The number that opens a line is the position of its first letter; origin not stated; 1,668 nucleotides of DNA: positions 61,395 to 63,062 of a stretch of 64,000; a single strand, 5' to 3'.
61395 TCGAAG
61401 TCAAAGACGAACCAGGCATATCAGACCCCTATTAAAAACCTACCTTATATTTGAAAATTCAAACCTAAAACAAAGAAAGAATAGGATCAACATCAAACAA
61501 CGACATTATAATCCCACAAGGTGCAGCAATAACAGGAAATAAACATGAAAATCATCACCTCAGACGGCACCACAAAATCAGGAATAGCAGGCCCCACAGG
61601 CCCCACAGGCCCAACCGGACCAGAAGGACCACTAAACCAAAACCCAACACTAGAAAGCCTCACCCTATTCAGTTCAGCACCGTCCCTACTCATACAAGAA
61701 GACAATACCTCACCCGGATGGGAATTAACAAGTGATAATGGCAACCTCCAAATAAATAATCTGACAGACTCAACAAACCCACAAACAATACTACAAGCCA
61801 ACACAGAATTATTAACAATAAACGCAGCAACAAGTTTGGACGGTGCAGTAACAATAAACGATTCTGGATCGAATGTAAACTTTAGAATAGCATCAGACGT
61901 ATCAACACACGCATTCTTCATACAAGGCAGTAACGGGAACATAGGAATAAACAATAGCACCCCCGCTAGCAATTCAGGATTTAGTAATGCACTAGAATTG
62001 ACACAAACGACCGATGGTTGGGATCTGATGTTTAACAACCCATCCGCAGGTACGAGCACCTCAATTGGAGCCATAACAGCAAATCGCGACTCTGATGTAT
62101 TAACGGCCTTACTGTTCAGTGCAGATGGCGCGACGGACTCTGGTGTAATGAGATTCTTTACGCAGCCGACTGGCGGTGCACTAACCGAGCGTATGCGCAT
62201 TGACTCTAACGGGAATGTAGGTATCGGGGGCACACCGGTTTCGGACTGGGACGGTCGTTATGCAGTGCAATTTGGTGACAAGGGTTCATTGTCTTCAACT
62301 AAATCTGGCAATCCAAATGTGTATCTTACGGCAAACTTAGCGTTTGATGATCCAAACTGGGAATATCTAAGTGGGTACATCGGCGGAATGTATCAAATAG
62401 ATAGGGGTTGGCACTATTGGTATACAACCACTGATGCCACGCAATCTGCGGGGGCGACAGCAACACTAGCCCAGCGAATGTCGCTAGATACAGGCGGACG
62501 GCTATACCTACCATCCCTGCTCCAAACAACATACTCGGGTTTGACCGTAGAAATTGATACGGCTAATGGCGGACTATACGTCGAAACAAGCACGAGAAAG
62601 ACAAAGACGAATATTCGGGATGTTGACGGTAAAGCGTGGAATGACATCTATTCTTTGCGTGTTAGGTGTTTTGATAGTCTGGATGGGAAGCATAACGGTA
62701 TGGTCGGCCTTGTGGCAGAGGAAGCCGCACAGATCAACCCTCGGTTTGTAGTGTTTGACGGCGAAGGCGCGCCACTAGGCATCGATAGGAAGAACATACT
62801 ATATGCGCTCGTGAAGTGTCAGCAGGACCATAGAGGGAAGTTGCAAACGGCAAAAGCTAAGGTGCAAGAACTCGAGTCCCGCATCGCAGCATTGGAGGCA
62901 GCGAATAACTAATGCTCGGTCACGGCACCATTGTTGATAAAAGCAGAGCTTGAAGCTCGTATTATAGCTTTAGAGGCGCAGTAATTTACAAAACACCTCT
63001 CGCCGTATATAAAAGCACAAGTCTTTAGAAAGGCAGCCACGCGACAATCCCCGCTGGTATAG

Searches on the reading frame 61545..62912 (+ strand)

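Call 4: search_protein_families(library=pfam, proteins=[window:61545-62912:+], max_evalue=0.01)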
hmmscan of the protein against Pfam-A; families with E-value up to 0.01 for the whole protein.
window:61545-62912:+ (455 aa): 1 family
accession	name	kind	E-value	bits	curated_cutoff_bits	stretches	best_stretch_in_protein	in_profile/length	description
PF13884.11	Peptidase_S74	-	0.00071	20.3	22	1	349-402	1-57/58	Chaperone of endosialidase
